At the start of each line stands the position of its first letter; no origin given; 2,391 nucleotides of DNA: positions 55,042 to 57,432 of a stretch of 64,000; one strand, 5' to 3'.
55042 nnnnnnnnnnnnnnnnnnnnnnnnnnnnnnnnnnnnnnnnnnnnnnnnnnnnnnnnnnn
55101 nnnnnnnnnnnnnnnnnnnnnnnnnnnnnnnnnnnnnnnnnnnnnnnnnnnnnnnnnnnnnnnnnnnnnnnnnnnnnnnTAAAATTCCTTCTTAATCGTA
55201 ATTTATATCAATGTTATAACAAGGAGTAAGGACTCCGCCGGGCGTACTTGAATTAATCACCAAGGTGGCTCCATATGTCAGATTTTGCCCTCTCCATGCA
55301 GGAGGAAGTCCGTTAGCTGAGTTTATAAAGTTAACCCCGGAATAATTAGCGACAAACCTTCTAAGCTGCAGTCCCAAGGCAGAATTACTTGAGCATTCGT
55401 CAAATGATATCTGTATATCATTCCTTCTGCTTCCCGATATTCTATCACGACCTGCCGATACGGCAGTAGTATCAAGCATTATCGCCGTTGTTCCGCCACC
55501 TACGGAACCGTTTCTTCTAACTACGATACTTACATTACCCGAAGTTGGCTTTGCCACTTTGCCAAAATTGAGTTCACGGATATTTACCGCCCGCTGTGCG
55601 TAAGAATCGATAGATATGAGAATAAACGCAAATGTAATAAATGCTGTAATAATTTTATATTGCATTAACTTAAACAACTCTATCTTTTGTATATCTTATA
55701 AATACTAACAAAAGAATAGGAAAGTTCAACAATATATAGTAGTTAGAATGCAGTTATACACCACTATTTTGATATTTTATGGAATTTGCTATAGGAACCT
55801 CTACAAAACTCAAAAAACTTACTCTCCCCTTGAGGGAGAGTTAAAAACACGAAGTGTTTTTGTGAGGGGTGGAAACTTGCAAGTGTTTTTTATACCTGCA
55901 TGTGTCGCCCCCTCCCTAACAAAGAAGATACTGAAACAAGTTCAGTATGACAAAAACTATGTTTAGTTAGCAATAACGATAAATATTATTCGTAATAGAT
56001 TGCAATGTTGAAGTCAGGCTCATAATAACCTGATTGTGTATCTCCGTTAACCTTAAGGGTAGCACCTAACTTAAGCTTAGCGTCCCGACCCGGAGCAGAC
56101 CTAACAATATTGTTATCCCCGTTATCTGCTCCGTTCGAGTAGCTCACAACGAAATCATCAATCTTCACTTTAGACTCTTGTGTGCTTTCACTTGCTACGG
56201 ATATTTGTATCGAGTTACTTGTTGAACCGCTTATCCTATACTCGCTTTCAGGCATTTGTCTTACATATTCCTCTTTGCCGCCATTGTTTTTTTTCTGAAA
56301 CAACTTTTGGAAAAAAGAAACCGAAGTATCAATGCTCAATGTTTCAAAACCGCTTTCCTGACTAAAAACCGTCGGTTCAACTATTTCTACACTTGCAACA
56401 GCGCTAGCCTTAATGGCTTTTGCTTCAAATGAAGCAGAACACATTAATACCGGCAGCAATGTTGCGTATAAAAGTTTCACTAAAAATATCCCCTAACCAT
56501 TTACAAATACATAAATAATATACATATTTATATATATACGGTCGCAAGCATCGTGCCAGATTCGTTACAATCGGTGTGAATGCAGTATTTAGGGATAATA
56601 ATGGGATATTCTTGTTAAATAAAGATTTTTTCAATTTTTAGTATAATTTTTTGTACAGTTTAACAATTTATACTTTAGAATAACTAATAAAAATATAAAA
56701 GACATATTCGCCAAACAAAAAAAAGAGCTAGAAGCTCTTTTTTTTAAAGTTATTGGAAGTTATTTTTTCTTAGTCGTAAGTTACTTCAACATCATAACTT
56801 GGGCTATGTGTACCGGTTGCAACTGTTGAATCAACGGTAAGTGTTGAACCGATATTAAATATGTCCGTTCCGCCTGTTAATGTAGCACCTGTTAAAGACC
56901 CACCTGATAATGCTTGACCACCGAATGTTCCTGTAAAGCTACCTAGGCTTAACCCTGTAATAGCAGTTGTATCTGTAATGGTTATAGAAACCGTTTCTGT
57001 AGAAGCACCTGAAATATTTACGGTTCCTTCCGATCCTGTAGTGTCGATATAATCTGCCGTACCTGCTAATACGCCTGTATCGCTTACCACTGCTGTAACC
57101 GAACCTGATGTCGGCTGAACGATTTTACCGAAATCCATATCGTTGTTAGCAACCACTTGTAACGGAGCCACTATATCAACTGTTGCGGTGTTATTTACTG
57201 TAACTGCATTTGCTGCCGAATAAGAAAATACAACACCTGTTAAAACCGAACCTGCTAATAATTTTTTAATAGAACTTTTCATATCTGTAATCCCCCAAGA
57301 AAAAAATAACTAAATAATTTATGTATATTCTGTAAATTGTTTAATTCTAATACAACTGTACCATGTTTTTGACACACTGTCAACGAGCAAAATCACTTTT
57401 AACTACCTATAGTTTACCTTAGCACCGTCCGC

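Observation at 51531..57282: Archaic (Csu/sigma-like) chaperone-usher pilus cluster built from three DUF4402/SCPU-like subunits in an AT-rich alphaproteobacterium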

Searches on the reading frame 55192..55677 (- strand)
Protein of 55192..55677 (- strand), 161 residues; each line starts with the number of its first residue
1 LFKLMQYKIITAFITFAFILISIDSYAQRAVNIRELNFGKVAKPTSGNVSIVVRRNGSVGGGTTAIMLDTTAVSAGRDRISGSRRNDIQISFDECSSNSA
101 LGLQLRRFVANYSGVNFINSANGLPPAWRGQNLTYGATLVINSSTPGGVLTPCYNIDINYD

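Call 3: search_protein_families(library=pfam, proteins=[window:55192-55677:-], max_evalue=1)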
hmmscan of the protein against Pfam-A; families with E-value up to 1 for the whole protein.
window:55192-55677:- (161 aa): 1 family
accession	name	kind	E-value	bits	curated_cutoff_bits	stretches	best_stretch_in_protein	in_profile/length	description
PF14352.11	DUF4402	-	3.5e-10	41.1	25.2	1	34-160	7-129/129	Domain of unknown function (DUF4402)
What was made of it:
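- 55192..55677 (-): Subunit 3 (161 aa from TTG 55677, or 157 aa from ATG 55665), DUF4402. It lacks the N-terminal extension. Candidate tip subunit, the first to be assembled. Pfam DUF4402 41.1 bits (call 3).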

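Call 4: search_protein_families(library=ncbifam, proteins=[window:55192-55677:-], max_evalue=1)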
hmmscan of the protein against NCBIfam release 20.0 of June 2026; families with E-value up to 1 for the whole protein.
window:55192-55677:- (161 aa): 0 families

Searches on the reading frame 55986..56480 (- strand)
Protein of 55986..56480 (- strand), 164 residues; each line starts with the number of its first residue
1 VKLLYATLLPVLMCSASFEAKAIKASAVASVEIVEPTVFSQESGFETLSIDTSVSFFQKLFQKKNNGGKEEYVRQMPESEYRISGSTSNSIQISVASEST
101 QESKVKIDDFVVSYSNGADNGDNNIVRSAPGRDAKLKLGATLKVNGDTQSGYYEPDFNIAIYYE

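Call 3: search_protein_families(library=pfam, proteins=[window:55986-56480:-], max_evalue=1)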
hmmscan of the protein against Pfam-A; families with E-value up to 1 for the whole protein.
window:55986-56480:- (164 aa): 1 family
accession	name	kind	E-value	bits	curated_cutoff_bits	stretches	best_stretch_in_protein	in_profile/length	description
PF14352.11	DUF4402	-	6.3e-08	33.8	25.2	1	79-163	47-129/129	Domain of unknown function (DUF4402)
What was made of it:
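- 55986..56480 (-): Subunit 2 (164 aa), DUF4402 over the C-terminal half only. It has an N-terminal extension (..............) and no FGK motif. Candidate minor or adaptor subunit. Pfam DUF4402 33.8 bits over residues 79-163 (call 3).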

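Call 4: search_protein_families(library=ncbifam, proteins=[window:55986-56480:-], max_evalue=1)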
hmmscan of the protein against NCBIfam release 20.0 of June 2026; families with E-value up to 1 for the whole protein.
window:55986-56480:- (164 aa): 0 families

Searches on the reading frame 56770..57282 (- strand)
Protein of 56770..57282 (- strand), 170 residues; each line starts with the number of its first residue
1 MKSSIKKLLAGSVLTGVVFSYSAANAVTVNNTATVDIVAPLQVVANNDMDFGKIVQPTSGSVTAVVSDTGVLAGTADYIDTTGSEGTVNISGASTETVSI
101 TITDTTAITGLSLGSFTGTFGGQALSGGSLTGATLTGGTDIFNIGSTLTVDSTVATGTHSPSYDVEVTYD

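Call 3: search_protein_families(library=pfam, proteins=[window:56770-57282:-], max_evalue=1)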
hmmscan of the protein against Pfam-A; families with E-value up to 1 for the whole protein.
window:56770-57282:- (170 aa): 1 family
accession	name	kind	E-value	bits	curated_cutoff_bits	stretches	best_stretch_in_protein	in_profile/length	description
PF14352.11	DUF4402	-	1.6e-12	48.7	25.2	1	41-169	1-129/129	Domain of unknown function (DUF4402)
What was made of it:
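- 56770..57282 (-): Subunit 1 (170 aa), DUF4402. It has a signal peptide, a ~15-residue N-terminal extension (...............) and the FGK motif. Candidate major subunit. Pfam DUF4402 48.7 bits (call 3).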

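Call 4: search_protein_families(library=ncbifam, proteins=[window:56770-57282:-], max_evalue=1)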
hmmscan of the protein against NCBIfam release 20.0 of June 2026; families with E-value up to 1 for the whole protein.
window:56770-57282:- (170 aa): 1 family
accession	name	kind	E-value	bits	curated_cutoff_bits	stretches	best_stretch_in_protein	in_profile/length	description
NF008260.0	PRK11031.1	equivalog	0.17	10.9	624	1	26-117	78-166/496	guanosine-5'-triphosphate,3'-diphosphate diphosphatase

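Call 9: search_solved_structures(query=window:56773-57282:-, max_evalue=10)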
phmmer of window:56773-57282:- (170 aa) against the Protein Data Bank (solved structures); distinct sequences matched with E-value up to 10: 0.

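Call 17: find_homologous_proteins(query=window:56773-57282:-, max_evalue=0.001)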
Query window:56773-57282:- (170 aa): 7 proteins with E <= 0.001 among 581 candidates.
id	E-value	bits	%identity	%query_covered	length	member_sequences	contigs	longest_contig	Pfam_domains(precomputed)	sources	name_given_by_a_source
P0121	5.1e-93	327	100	100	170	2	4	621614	PF14352.12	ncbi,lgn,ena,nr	ncbi:MAG: DUF4402 domain-containing protein [Rickettsiales bacterium]|nr:DUF4402 domain-containing p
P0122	1.7e-80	286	85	100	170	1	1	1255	PF14352.12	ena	-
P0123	1.7e-80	286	86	100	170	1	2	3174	PF14352.12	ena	-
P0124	3.5e-67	243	75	100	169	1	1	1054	PF14352.12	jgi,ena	-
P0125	3.1e-64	234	74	100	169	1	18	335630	PF14352.12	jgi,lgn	jgi:hypothetical protein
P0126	1.4e-47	180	63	89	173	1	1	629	PF14352.12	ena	-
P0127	1.5e-36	144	55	85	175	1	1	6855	PF14352.12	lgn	-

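Call 34: search_solved_structures(query=A2, max_evalue=10)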
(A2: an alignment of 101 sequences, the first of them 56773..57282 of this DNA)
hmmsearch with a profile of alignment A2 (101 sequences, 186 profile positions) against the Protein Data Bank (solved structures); distinct sequences matched with E-value up to 10: 16.
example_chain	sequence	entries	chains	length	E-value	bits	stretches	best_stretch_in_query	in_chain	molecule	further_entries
9kve_B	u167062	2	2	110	0.32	14.1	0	108-124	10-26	The light chain of 4C1 | 4C1 light chain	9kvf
2w87_A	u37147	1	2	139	0.55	13.3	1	82-151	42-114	ESTERASE D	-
9p6e_L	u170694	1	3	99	0.56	13.3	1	108-161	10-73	N49P7-FR light chain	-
3lyc_A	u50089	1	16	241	0.62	13.2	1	85-153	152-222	Putative pectinase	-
2w46_A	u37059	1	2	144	0.63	13.1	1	82-151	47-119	ESTERASE D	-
8x9y_Z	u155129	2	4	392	0.98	12.5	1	13-61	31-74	Tri1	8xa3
6bck_L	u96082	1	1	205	1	12.4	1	108-161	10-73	N49P7 Fab light chain from N49P7 IgG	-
4ut7_L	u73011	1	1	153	1.3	12.2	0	107-133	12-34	BROADLY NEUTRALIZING HUMAN ANTIBODY EDE2 A11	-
8cxi_L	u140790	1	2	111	1.3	12.1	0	107-133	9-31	A11 light chain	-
5fhx_L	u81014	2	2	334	1.8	11.7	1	80-136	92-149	Antibody fragment light chain | CODV light chain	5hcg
9ocl_L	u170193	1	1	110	2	11.5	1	107-161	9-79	10D2 Light Chain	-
8blq_B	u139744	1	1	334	2.2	11.4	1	80-136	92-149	CODV-Fab, light chain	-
8w3r_A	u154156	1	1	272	3.9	10.6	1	76-123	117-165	A4 single-chain fragment variable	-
6ake_A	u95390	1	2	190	5.2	10.2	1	19-56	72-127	Claudin-3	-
6akg_A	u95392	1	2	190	6.6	9.8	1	15-56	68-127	Claudin-3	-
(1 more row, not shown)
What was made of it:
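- Tried and rejected: The subunit profile hit nothing (call 34).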

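Call 36: find_homologous_proteins(query=A2, max_evalue=0.001)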
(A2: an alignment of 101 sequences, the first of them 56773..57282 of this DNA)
Query A2 (101 sequences) (170 aa, profile of the alignment): 21 proteins with E <= 0.001 among 8000 candidates.
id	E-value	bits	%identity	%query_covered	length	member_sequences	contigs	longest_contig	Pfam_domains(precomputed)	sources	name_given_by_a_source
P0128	2.4e-37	147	32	66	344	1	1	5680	PF14352.12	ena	-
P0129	1.8e-30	124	33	16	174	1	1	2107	PF14352.12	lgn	-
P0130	7.9e-29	119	31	19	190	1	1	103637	PF14352.12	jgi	jgi:hypothetical protein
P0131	1.8e-27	114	-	-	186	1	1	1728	PF14352.12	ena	-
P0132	1.3e-26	112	67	5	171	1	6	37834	PF14352.12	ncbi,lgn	-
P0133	2.5e-26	111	29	79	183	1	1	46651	PF14352.12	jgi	jgi:hypothetical protein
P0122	4.6e-26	110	85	100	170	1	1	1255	PF14352.12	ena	-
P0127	1.3e-25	108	55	85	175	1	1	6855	PF14352.12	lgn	-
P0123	2.8e-25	107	86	100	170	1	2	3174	PF14352.12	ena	-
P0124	1.3e-24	105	75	100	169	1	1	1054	PF14352.12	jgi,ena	-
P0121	1.3e-24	105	100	100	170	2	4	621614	PF14352.12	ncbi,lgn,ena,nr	ncbi:MAG: DUF4402 domain-containing protein [Rickettsiales bacterium]|nr:DUF4402 domain-containing p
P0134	2.0e-23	101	24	79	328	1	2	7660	PF14352.12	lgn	-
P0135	2.7e-23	101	28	100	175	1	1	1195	PF14352.12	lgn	-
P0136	4.5e-22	97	25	82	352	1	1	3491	PF14352.12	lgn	-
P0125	5.2e-22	97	74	100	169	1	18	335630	PF14352.12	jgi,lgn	jgi:hypothetical protein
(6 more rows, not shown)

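Call 47: predict_structure(alignment_id=A4)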
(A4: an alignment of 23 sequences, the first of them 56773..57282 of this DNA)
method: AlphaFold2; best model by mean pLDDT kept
length: 170 residues; sequences in the alignment: 23
mean_pLDDT: 85.0   pTM: 0.72
mean pLDDT of the five models: 85.0, 83.8, 83.7, 82.2, 77.1
residues with pLDDT >= 90: 106; 70-90: 36; 50-70: 11; < 50: 17
segments of 3 or more residues with pLDDT < 50: 1-14
pLDDT, mean of each block of 10 residues (from residue 1): 43 50 64 74 93 95 96 91 93 88 97 97 92 89 97 96 93
secondary structure, 60 per line:
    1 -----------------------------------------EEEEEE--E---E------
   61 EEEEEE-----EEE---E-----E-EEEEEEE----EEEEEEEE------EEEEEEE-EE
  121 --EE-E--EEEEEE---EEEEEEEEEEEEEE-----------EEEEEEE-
elements in order: E42-47 E61-66 E72-74 E86-92 E97-104 E111-117 E129-134 E138-151 E163-169
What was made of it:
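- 56770..57282 (-): AF2 model pLDDT 85 with residues 27-41 unstructured (call 47).
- On Chaperone-usher pathway (general): The subunit model has pLDDT 85 with an unstructured N-terminal extension (call 47).
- The subunit model has pLDDT 85 with a disordered N-terminal extension (call 47).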

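Call 49: fold_search(model_id=the predicted structure, library=pdb)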
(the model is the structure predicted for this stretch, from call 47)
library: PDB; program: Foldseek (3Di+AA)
matches with E <= 10: 875; with E <= 0.001: 0
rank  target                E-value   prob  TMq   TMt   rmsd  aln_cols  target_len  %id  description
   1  4y2l_F                2.1e-03  0.99  0.30  0.33  13.7       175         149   11  Structure of CFA/I pili major subunit CfaB trimer (released 2016-08-10)
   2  2uy6_C                4.0e-03  1.00  0.45  0.51   5.2       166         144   16  Crystal structure of the P pilus rod subunit PapA (released 2007-05-29)
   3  9fy9_F                4.7e-03  1.00  0.43  0.50   6.2       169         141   14  Cryo-EM structure of the type 1 chaperone-usher pilus FimD-tip complex (FimDHGFC) - Conformer 1 (released 2025-06-04)
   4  8psv_A                5.2e-03  1.00  0.41  0.44  13.0       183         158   14  2.7 A cryo-EM structure of in vitro assembled type 1 pilus rod (released 2024-04-10)
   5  5flu_A                5.2e-03  1.00  0.40  0.42  13.7       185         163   15  Structure of a Chaperone-Usher pilus reveals the molecular basis of rod uncoilin (released 2016-01-13)
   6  3dpb_B                5.5e-03  0.99  0.37  0.40   7.6       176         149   18  Crystal structure of the complex of the Caf1M chaperone with the mini-fiber of two Caf1 subunits (Caf1:Caf1), carrying (released 2009-07-14)
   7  4y2n_C                6.4e-03  0.96  0.30  0.33  14.1       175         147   12  Structure of CFA/I pili major subunit CfaB trimer (released 2016-08-10)
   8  2uy7_B                1.1e-02  0.97  0.38  0.40   7.3       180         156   16  Crystal structure of the P pilus rod subunit PapA (released 2007-05-29)
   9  6c53_A                1.2e-02  0.99  0.39  0.42  13.2       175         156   12  Cryo-EM structure of the Type 1 pilus rod (released 2018-01-31)
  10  3jwn_G                1.2e-02  0.99  0.41  0.47   5.6       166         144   14  Complex of FimC, FimF, FimG and FimH (released 2010-06-16)
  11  1p5v_B                1.5e-02  0.98  0.39  0.47   7.4       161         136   18  X-ray structure of the Caf1M:Caf1 chaperone:subunit preassembly complex (released 2003-06-24)
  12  2uy6_B                1.5e-02  0.95  0.36  0.40   7.5       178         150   16  Crystal structure of the P pilus rod subunit PapA (released 2007-05-29)
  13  9fx0_A                1.6e-02  1.00  0.46  0.50  11.8       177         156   12  Cryo-EM structure of the type 1 pilus tip-to-rod transition (released 2025-06-04)
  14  1p5u_C                1.6e-02  0.99  0.41  0.50   4.7       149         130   17  X-ray structure of the ternary Caf1M:Caf1:Caf1 chaperone:subunit:subunit complex (released 2003-06-24)
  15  9iug_A                1.7e-02  1.00  0.43  0.46  12.8       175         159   14  Cryo-EM structure of the type I pilus from enterotoxigenic Escherichia coli (released 2025-05-28)
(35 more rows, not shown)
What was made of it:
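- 56770..57282 (-): Foldseek top hits are chaperone-usher pilins (call 49).
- On Chaperone-usher pathway (general): The best PDB matches are chaperone-usher pilins (call 49).
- Closest known: Archaic. Different: CsuA/B is a lower-ranked structural match (call 49).
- Its best PDB matches are almost all chaperone-usher pilins (CfaB, PapA, FimF/G/A, Caf1, the PapG pilin domain), with probability up to 1.0 (call 49). Subunit Foldseek E-values are modest, 2e-3 to 0.1 (call 49). Caf1 is among the best structural matches (call 49).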

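Call 50: search_protein_families(library=pfam, alignment_id=A2, max_evalue=10)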
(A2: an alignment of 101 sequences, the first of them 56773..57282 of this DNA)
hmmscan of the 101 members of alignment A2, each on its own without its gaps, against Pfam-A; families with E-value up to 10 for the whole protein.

A. member 1, window:56773-57282:- (170 aa): 1 family
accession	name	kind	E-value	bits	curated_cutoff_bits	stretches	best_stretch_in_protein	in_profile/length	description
PF14352.11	DUF4402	-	1.6e-12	48.7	25.2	1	41-169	1-129/129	Domain of unknown function (DUF4402)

B. families by the number of members that match (of 101 scanned): 53 families (the first 25 are shown)
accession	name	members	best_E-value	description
PF14352.11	DUF4402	98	1.2e-32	Domain of unknown function (DUF4402)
PF13157.11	Enas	6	0.034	Endospore appendages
PF05229.21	SCPU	4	0.045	Spore Coat Protein U domain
PF19487.4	DUF6023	2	0.0055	Family of unknown function (DUF6023)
PF18938.6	aRib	2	0.034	Atypical Rib domain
PF21959.2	DUF6923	2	0.066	Repeat of unknown function (DUF6923)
PF09255.16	Antig_Caf1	2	0.65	Caf1 Capsule antigen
PF19206.5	DUF5878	1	0.015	Family of unknown function (DUF5878)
PF17037.10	CBP_BcsO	1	0.018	Cellulose biosynthesis protein BcsO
PF13073.11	DUF3937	1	0.02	Protein of unknown function (DUF3937)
PF11106.13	YjbE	1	0.025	Exopolysaccharide production protein YjbE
PF19408.5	PKD_6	1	0.026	PKD-like domain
PF13313.11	DUF4082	1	0.029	Domain of unknown function (DUF4082)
PF21139.3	BT_MCC_alpha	1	0.03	Methylcrotonyl-CoA carboxylase, alpha-subunit, BT domain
PF16371.11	MetallophosN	1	0.037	N terminal of Calcineurin-like phosphoesterase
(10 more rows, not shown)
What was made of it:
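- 4 of 101 subunits give marginal SCPU hits (call 50).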
